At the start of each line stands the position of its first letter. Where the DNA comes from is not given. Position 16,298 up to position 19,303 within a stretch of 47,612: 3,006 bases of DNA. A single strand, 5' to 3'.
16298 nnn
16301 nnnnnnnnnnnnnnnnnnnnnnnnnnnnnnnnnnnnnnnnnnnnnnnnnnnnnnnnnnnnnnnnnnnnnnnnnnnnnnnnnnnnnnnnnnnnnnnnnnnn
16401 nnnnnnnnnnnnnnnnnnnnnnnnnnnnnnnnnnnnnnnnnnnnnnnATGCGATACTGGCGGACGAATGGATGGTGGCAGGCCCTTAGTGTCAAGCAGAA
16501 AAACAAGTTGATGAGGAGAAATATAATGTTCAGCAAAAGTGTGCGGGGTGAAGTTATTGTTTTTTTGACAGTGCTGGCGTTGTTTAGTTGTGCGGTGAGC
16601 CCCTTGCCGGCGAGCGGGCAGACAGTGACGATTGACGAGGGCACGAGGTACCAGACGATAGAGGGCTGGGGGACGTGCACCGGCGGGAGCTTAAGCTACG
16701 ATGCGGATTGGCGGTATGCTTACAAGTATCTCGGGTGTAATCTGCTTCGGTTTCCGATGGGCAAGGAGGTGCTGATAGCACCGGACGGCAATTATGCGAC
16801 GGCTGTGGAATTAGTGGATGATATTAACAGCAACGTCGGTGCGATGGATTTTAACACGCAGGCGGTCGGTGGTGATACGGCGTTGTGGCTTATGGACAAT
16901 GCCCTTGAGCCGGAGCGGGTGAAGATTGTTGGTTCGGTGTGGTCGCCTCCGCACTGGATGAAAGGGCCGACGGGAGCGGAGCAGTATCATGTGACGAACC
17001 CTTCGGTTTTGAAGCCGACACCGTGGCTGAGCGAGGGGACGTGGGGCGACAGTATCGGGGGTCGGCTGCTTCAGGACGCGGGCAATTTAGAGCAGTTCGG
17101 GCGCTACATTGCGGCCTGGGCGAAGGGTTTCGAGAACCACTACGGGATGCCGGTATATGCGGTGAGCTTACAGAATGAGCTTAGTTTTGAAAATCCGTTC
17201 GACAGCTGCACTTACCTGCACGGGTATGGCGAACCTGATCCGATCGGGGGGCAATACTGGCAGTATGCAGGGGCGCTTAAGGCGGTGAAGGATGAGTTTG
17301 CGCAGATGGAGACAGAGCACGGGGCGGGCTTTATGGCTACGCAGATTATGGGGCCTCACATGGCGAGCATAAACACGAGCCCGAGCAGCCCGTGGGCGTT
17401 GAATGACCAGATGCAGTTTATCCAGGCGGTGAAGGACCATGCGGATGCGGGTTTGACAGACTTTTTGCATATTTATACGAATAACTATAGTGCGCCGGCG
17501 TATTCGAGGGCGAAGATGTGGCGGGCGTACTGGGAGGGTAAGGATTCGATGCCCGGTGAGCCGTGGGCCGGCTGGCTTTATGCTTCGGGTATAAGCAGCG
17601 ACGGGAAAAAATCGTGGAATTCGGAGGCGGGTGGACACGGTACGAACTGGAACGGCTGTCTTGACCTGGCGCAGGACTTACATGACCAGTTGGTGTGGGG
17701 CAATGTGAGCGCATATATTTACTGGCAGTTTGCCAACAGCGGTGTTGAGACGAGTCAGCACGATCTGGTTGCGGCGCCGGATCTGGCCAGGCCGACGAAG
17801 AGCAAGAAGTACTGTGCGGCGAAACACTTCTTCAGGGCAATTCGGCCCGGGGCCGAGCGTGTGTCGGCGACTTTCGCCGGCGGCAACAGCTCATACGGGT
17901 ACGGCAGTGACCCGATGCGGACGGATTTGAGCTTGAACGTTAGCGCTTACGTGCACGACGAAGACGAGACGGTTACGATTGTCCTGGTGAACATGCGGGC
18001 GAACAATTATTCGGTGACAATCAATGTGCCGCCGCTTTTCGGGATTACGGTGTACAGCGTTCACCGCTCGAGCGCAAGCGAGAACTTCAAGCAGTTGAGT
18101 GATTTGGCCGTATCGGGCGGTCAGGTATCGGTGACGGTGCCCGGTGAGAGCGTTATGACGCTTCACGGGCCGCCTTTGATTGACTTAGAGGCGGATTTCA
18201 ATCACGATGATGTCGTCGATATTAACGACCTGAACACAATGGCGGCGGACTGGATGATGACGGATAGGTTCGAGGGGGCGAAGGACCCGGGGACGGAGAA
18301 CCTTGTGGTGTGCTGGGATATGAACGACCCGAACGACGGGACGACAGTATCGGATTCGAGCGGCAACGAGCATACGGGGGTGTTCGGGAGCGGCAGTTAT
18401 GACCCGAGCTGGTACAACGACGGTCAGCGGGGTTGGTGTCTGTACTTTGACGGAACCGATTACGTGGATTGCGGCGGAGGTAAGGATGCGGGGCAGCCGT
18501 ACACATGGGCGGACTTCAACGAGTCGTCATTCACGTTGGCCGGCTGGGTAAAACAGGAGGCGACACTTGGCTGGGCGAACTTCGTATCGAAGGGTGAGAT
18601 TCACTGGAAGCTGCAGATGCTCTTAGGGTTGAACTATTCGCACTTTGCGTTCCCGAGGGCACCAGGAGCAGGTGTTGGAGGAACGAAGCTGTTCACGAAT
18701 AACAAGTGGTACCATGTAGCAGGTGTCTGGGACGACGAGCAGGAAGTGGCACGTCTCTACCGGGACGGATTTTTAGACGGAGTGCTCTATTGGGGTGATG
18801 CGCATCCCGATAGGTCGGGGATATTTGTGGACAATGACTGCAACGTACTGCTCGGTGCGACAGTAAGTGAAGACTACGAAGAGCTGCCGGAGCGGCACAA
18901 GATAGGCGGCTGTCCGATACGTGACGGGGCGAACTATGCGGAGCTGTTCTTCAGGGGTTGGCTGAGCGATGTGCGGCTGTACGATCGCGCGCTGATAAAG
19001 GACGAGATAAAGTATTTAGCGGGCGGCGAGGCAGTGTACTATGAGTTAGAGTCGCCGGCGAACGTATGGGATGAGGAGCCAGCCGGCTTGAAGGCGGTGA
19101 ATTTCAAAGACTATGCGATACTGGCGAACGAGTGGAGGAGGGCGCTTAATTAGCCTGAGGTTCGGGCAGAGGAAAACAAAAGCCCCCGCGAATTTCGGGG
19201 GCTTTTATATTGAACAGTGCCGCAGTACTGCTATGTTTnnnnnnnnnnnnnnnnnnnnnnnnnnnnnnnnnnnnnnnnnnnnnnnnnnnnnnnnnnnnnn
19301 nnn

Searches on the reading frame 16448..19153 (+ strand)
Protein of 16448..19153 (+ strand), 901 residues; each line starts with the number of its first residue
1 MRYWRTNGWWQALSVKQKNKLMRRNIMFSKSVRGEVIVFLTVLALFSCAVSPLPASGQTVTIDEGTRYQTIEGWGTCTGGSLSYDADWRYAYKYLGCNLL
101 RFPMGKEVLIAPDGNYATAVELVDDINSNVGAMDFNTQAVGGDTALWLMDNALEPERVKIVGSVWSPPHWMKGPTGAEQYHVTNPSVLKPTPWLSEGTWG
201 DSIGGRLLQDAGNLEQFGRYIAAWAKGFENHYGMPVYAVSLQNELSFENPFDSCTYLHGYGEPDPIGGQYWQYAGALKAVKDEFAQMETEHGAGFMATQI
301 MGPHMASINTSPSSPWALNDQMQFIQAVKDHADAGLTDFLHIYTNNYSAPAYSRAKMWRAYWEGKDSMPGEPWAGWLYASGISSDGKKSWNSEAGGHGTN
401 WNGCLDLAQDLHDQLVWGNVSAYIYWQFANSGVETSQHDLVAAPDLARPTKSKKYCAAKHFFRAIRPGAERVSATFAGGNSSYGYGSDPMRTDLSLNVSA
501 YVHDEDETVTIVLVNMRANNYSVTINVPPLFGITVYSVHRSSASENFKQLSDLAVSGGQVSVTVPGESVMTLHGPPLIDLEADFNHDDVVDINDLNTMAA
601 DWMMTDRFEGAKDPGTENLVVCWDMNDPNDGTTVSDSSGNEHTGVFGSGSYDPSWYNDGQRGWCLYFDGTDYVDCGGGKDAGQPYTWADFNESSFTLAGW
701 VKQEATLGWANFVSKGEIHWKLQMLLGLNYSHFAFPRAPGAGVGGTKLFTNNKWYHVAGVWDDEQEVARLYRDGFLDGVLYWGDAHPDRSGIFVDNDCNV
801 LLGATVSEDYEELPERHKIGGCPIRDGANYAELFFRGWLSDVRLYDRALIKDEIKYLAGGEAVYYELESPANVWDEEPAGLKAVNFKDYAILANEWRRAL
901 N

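Call 6: search_protein_families(library=pfam, proteins=[window:16448-19153:+], max_evalue=0.01)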
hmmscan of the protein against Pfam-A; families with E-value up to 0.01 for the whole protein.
window:16448-19153:+ (901 aa): 2 families
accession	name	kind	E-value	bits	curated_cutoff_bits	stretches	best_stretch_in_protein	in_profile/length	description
PF13385.13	Laminin_G_3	-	1.5e-14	54.9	27.6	1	686-778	11-103/151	Concanavalin A-like lectin/glucanases superfamily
PF02057.21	Glyco_hydro_59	-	0.0061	16.3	27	0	385-436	211-262/294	Glycosyl hydrolase family 59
